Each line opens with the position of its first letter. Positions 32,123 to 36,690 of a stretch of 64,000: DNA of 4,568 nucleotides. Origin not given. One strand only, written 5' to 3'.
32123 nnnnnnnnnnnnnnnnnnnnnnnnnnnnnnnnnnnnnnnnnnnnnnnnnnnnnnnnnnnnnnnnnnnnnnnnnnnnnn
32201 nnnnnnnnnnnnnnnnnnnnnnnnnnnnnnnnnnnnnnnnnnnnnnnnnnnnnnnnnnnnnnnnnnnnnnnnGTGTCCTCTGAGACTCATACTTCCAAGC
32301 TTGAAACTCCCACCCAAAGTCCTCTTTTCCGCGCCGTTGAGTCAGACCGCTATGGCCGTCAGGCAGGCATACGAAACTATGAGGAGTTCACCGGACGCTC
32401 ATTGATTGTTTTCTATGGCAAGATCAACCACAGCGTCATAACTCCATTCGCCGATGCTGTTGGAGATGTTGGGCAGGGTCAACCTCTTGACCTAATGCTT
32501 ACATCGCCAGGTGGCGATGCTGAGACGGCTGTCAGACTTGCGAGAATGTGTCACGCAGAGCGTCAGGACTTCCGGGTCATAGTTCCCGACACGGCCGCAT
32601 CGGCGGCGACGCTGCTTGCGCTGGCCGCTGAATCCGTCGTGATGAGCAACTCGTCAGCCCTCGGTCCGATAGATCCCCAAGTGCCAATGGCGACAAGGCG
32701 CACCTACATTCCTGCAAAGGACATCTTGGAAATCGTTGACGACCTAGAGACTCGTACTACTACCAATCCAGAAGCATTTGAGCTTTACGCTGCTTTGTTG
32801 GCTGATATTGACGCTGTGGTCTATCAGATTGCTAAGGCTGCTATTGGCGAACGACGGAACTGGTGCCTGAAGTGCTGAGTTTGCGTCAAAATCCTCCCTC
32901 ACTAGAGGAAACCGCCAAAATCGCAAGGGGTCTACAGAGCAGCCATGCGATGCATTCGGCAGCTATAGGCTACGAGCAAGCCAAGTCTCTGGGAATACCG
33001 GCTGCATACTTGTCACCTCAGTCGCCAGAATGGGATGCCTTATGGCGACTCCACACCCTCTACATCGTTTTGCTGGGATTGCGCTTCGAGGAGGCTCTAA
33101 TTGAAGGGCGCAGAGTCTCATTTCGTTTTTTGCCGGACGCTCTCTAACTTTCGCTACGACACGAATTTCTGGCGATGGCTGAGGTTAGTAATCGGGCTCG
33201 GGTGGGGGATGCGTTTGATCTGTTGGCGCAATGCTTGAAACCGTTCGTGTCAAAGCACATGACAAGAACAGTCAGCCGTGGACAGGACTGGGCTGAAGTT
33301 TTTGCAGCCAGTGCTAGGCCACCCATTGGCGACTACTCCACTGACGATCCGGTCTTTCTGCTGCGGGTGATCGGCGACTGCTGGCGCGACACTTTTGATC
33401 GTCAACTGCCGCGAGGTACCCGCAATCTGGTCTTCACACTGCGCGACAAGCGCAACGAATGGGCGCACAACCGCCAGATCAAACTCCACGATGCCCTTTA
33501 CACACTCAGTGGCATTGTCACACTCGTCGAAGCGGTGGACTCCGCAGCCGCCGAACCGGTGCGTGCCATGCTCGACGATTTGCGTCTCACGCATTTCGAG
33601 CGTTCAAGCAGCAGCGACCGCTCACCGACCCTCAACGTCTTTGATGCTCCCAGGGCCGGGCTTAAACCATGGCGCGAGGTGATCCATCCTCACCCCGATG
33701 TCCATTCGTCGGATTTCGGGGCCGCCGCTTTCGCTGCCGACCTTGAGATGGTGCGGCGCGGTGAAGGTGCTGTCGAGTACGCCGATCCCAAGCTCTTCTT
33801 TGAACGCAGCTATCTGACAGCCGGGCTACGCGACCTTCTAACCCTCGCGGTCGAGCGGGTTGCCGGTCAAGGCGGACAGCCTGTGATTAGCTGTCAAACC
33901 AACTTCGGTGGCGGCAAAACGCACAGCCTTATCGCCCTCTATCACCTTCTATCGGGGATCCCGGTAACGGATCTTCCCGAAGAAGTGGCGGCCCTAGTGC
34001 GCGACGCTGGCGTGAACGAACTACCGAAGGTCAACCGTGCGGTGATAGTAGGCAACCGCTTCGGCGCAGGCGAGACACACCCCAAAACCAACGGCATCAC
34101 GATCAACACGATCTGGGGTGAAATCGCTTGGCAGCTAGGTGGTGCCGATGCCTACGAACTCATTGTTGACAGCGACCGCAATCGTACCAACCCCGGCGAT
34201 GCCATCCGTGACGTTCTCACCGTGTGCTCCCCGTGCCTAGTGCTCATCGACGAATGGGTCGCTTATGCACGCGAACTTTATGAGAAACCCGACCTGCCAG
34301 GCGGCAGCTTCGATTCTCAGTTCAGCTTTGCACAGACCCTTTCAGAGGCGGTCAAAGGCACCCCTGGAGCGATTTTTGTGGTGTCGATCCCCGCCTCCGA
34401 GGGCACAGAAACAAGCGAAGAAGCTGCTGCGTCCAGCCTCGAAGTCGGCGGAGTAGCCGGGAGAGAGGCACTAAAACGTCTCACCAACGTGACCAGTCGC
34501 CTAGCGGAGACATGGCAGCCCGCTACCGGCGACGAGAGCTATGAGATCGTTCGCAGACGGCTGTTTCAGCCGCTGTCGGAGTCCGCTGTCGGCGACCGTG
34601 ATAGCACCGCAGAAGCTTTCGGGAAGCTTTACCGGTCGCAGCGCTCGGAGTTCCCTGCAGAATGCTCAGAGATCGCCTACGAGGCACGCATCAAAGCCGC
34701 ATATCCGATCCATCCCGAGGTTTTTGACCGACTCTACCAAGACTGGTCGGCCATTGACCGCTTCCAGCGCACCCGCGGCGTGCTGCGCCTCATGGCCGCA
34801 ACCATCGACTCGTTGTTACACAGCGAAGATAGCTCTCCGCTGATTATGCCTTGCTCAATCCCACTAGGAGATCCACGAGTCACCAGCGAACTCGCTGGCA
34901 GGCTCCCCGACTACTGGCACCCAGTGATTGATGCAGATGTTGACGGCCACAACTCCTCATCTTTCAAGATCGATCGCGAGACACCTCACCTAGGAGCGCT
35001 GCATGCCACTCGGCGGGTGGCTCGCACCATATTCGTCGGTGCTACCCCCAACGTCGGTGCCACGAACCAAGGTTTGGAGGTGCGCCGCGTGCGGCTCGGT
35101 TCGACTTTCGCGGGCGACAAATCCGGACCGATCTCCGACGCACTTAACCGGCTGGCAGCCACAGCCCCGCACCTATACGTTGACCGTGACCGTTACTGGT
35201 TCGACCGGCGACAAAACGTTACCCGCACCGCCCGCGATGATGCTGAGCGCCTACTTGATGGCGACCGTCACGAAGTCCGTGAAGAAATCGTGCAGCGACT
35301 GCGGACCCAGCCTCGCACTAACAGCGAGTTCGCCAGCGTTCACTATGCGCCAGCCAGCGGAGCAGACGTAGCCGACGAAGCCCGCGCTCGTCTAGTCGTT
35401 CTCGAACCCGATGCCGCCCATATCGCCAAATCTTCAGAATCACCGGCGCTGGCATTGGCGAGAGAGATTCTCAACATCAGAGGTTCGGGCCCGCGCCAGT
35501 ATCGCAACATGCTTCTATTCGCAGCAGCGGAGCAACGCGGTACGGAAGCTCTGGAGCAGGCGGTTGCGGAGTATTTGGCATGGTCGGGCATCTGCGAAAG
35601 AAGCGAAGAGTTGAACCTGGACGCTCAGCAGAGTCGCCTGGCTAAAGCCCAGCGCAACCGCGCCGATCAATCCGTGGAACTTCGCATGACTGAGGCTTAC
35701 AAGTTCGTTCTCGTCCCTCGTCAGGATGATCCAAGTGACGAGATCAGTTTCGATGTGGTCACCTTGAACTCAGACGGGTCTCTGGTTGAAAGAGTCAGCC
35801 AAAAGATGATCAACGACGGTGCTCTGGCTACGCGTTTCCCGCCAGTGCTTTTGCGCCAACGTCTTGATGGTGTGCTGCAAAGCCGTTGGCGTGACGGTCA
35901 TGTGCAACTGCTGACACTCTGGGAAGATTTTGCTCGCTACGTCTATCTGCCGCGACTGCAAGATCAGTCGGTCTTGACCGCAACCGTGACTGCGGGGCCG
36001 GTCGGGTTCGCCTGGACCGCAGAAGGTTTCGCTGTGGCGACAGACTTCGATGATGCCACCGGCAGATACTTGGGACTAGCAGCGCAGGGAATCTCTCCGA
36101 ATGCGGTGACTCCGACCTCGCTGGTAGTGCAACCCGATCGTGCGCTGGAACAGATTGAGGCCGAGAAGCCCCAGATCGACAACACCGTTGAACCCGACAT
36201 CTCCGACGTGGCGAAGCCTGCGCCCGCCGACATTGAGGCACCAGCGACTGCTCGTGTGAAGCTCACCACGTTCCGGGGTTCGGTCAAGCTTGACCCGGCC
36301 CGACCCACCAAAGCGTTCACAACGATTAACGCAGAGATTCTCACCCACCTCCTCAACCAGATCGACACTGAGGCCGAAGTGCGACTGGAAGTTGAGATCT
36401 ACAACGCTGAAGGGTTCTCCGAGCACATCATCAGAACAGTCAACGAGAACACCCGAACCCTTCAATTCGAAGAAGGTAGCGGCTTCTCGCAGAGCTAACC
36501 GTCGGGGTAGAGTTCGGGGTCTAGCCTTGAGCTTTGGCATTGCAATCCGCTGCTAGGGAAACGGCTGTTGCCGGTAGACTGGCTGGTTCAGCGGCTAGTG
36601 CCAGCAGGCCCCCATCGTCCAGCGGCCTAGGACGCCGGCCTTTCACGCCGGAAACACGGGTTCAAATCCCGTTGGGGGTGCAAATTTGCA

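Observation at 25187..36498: Helicase / DUF1156 methylase / DUF499-HEPN ATPase defence-like module with an embedded protease cassette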

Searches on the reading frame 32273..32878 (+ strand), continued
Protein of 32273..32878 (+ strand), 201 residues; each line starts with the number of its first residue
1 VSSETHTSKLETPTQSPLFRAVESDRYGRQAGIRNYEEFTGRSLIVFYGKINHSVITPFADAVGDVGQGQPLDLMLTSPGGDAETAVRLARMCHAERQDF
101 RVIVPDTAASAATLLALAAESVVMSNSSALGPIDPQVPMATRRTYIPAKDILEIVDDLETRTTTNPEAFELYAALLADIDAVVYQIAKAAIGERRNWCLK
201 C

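Call 75: find_encoding_contigs(protein=P0092, flank=7000, max_places=1)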
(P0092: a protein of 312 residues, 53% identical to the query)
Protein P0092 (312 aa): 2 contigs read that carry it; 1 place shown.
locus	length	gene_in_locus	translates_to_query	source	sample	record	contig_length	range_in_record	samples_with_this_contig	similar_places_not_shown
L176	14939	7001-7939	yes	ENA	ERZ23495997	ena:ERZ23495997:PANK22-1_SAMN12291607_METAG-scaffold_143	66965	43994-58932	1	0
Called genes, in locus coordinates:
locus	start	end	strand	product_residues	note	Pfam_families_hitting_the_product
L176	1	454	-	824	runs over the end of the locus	PF00270:DEAD, PF04851:ResIII, PF13307:Helicase_C_2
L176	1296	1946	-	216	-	-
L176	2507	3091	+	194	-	-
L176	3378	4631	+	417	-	-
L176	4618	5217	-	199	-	-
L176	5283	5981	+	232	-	-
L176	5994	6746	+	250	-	-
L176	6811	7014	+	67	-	-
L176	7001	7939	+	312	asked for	PF01972:SDH_protease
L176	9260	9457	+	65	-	-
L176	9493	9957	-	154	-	-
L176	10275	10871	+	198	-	-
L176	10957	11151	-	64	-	-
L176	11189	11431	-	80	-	-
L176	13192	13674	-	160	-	-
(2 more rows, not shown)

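Call 76: find_encoding_contigs(protein=P0120, flank=7000, max_places=2)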
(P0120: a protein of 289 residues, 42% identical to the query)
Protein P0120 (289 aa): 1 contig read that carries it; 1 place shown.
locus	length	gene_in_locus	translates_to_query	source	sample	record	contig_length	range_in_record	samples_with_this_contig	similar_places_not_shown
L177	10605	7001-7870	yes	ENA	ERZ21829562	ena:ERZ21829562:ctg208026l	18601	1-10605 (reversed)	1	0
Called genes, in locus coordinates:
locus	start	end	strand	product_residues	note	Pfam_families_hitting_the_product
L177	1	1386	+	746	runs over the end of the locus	PF13589:HATPase_c_3, PF02518:HATPase_c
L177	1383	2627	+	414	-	-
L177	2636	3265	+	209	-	-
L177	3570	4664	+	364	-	PF00145:DNA_methylase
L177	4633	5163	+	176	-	-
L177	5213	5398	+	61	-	-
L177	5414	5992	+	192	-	-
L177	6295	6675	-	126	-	-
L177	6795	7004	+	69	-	-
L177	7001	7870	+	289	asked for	PF01972:SDH_protease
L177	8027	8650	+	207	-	-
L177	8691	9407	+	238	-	PF02452:PemK_toxin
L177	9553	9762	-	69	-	-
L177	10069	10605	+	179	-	?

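Call 81: search_protein_families(library=padloc, proteins=[P0002, P0030, P0120], max_evalue=0.01)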
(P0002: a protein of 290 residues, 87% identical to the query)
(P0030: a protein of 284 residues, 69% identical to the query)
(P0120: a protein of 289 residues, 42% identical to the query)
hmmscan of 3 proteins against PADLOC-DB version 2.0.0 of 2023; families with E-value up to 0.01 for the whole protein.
P0002 (290 aa): 0 families

P0030 (284 aa): 0 families

P0120 (289 aa): 0 families

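Call 82: search_protein_families(library=pfam, proteins=[P0002, L058:9558-9890:+, L060:9535-9906:+], max_evalue=0.01)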
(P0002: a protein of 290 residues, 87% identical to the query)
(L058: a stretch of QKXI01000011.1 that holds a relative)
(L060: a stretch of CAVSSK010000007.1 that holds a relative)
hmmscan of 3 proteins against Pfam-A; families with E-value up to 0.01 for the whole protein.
P0002 (290 aa): 3 families
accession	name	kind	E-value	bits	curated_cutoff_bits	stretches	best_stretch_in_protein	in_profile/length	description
PF01972.22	SDH_protease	-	3.3e-18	66.2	31.3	1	61-242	83-243/286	ClpP-like SDH-type serine proteinase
PF25145.1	NfeD1b_N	-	0.00016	21.7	40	1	52-131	12-93/189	NfeD1b, N-terminal domain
PF00574.28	CLP_protease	-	0.00041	20.7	20.2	1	41-122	15-99/182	Clp protease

L058:9558-9890:+ (111 aa): 1 family
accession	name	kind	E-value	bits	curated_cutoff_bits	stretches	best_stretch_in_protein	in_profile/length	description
PF20137.4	DUF6527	-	5.3e-20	71.5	23.6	1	44-104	1-62/63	Family of unknown function (DUF6527)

L060:9535-9906:+ (124 aa): 1 family
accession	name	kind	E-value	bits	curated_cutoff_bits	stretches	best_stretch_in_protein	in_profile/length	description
PF20137.4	DUF6527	-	1.8e-18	66.6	23.6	1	59-119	2-63/63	Family of unknown function (DUF6527)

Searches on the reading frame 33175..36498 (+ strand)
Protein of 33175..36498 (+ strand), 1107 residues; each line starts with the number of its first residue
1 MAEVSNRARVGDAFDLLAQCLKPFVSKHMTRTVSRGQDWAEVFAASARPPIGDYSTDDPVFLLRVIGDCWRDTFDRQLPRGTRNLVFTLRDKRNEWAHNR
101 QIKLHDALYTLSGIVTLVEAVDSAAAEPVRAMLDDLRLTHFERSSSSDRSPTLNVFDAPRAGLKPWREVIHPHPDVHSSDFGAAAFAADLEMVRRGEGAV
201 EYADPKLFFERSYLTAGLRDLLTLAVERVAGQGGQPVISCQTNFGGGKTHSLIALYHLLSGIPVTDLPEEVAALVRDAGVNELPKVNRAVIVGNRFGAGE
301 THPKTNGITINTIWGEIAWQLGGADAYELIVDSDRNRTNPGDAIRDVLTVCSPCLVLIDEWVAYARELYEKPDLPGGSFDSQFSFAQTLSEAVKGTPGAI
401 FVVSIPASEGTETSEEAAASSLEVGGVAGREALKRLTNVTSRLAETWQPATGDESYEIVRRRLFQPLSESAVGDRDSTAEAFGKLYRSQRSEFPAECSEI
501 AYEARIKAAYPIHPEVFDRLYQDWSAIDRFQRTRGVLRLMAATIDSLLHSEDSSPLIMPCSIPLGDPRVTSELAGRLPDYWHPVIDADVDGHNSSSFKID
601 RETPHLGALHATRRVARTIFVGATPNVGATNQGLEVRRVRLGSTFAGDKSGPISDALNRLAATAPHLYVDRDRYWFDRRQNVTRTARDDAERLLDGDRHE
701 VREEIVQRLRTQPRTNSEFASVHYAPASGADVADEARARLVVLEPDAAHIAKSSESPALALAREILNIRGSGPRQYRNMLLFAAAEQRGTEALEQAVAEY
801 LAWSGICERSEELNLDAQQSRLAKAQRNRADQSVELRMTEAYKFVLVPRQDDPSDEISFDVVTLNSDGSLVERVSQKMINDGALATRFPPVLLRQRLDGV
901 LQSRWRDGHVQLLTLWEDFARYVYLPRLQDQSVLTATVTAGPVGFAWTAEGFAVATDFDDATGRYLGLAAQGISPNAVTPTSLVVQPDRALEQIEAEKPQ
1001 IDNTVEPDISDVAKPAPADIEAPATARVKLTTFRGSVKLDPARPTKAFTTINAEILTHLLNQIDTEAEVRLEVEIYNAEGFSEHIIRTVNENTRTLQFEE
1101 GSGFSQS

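Call 4: search_protein_families(library=pfam, proteins=[window:33175-36498:+], max_evalue=0.01)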
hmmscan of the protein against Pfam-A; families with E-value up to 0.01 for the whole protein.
window:33175-36498:+ (1107 aa): 2 families
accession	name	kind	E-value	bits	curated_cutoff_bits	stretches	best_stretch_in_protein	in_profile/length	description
PF04465.17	DUF499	-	1e-29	103.5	23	1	305-888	45-638/1024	Protein of unknown function (DUF499)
PF18731.6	HEPN_Swt1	-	2.4e-19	70.2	27.5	1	13-122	2-115/115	Swt1-like HEPN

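Call 5: search_protein_families(library=padloc, proteins=[window:33175-36498:+], max_evalue=0.01)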
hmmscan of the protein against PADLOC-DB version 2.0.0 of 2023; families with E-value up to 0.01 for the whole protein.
window:33175-36498:+ (1107 aa): 2 families
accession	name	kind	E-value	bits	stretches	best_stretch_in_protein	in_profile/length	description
PDLC00662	HmaC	-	1.9e-270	898.1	1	163-1100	3-936/941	AAA+ ATPase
PDLC02192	DUF499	-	3.4e-29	99.3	1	201-857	31-637/1022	-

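Call 28: search_protein_families(library=ncbifam, proteins=[window:33175-36495:+], max_evalue=0.01)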
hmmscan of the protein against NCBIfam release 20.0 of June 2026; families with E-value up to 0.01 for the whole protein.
window:33175-36495:+ (1107 aa): 1 family
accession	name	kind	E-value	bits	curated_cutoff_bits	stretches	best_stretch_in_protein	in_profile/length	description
NF042962.1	DUF499_antiphage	equivalog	3.6e-40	137.8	1200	1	203-857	33-635/1025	anti-phage-associated DUF499 domain-containing protein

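Call 42: find_related_loci(query=window:33175-36495:+, collection=metagenome_contigs, flank=6000)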
Query window:33175-36495:+ (1107 aa) in metagenome_contigs; peptide patterns used: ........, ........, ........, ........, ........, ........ (x = any residue, [..] = any of these).
414 stretches matched a pattern; 321 encode a relative of the query (tblastn E <= 1e-3); the best 80 are kept; 80 distinct loci.
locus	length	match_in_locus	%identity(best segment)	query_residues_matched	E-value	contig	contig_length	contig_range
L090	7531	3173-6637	63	1-1105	0e+0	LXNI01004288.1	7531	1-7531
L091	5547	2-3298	62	14-1106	0e+0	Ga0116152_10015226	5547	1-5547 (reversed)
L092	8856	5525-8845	61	3-1106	0e+0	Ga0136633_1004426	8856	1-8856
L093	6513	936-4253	62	3-1106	0e+0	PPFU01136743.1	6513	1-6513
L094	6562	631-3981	60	1-1105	0e+0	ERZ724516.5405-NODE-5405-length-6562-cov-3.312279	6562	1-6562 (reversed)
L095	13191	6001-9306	58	5-1106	0e+0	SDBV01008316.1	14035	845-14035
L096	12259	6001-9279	45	4-1102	0e+0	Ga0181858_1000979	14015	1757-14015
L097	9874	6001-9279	45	4-1102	0e+0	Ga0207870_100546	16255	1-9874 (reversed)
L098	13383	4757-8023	45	4-1100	0e+0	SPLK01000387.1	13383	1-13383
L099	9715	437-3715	45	4-1102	0e+0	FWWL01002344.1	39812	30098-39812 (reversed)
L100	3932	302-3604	43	4-1106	0e+0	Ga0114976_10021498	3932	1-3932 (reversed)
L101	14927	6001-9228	44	4-1098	0e+0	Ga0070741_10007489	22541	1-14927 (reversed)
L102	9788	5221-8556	44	1-1102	0e+0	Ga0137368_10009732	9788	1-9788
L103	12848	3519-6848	43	4-1106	0e+0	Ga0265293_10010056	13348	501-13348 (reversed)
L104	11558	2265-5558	44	5-1099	0e+0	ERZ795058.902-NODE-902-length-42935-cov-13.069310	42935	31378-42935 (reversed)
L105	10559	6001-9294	44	5-1099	0e+0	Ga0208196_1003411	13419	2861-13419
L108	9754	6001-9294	43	5-1099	0e+0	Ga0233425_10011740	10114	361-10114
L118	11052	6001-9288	44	5-1099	0e+0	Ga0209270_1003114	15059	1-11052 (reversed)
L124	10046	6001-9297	43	5-1099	0e+0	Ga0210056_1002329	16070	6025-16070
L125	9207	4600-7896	43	5-1099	0e+0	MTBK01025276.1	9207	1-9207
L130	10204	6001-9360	42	4-1106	0e+0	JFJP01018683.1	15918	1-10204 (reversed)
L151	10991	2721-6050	42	1-1098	0e+0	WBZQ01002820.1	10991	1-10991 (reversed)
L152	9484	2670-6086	42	4-1107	0e+0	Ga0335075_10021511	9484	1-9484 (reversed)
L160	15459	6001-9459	40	4-1100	0e+0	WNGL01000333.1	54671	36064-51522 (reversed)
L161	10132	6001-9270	41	4-1098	0e+0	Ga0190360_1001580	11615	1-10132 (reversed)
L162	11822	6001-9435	41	5-1100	0e+0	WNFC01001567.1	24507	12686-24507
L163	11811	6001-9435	41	5-1100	0e+0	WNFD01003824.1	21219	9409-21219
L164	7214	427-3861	41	5-1100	0e+0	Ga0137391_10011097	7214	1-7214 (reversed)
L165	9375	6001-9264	40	4-1100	0e+0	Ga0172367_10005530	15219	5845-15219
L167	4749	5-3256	42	61-1100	0e+0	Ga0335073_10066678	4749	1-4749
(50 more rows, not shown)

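Call 45: search_protein_families(library=pfam, proteins=[L102:3311-5224:+, L105:4255-5430:+, L105:5391-5999:+, L118:4160-5617:+, L124:4394-5833:+, L125:2699-4393:+, L130:4415-5983:+, L151:821-2719:+, L161:4912-5958:+, L108:5426-5992:+], max_evalue=0.001)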
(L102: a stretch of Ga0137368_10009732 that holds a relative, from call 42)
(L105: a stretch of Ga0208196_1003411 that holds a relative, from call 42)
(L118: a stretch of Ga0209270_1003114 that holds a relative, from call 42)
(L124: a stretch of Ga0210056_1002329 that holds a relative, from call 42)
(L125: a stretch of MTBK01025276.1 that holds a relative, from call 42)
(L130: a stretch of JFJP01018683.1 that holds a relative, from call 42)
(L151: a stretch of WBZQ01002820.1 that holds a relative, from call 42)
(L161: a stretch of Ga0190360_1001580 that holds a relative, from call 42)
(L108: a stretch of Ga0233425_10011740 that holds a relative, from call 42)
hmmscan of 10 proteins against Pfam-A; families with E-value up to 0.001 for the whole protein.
L102:3311-5224:+ (637 aa): 1 family
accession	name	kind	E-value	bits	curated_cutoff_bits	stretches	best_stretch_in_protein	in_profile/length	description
PF03235.19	GmrSD_N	-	7.2e-27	95.2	33.2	1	19-258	10-198/199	GmrSD restriction endonuclease, N-terminal domain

L105:4255-5430:+ (391 aa): 6 families
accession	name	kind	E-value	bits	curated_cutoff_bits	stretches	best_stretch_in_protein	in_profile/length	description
PF13304.12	AAA_21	-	3.9e-32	113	27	1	27-337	3-303/304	AAA domain, putative AbiEii toxin, Type IV TA system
PF13175.12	AAA_15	-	3.2e-21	76.8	32.1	2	291-337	327-374/374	AAA ATPase domain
PF02463.25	SMC_N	-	6e-07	29.6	40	1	3-46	2-47/220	RecF/RecN/SMC N terminal domain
PF13476.12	AAA_23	-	7.6e-05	23.9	27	1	6-46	2-42/201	AAA domain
PF13555.12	AAA_29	-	0.00014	22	27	1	5-45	3-44/61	P-loop containing region of AAA domain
PF13166.12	AAA_13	-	0.00072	18.8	36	0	10-48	4-41/713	AAA domain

L105:5391-5999:+ (202 aa): 1 family
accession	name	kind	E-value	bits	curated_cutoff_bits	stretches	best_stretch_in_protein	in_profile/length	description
PF14103.11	DUF4276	-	3.1e-13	50.9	30.2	1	21-190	2-192/192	Domain of unknown function (DUF4276)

L118:4160-5617:+ (485 aa): 2 families
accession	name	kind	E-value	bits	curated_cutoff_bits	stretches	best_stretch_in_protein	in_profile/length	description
PF13749.12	HATPase_c_4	-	2.7e-21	75.8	26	1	313-398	3-89/89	Putative ATP-dependent DNA helicase recG C-terminal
PF13271.11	DUF4062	-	4e-20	72.2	24.7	1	3-89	1-82/82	Domain of unknown function (DUF4062)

L124:4394-5833:+ (479 aa): 2 families
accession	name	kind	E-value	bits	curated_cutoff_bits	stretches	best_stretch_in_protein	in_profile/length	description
PF13749.12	HATPase_c_4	-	1.3e-22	80.1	26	1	313-398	3-89/89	Putative ATP-dependent DNA helicase recG C-terminal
PF13271.11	DUF4062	-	9.3e-20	71.1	24.7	1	3-89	1-82/82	Domain of unknown function (DUF4062)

L125:2699-4393:+ (564 aa): 2 families
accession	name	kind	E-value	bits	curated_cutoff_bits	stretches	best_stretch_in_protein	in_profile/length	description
PF04326.19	SLFN_AlbA_2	-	1.3e-14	55.1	25.3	1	19-141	1-117/118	Schlafen, AlbA_2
PF13749.12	HATPase_c_4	-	2e-13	50.5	26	1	313-400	2-88/89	Putative ATP-dependent DNA helicase recG C-terminal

L130:4415-5983:+ (522 aa): 0 families

L151:821-2719:+ (632 aa): 1 family
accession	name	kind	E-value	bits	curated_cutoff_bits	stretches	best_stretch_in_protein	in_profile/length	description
PF03235.19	GmrSD_N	-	8e-27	95.1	33.2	1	22-258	12-198/199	GmrSD restriction endonuclease, N-terminal domain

L161:4912-5958:+ (348 aa): 0 families

L108:5426-5992:+ (188 aa): 1 family
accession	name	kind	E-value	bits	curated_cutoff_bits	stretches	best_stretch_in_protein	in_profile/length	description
PF14103.11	DUF4276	-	3.2e-11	44.3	30.2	1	9-167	2-179/192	Domain of unknown function (DUF4276)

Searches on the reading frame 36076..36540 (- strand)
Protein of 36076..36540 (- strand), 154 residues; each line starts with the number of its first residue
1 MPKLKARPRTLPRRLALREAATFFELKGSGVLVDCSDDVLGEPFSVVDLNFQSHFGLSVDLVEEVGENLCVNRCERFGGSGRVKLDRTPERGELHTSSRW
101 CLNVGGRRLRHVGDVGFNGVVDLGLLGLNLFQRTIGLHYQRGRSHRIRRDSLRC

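Call 63: search_protein_families(library=pfam, proteins=[window:36076-36540:-], max_evalue=0.01)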
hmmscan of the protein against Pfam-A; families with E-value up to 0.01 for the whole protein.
window:36076-36540:- (154 aa): 0 families
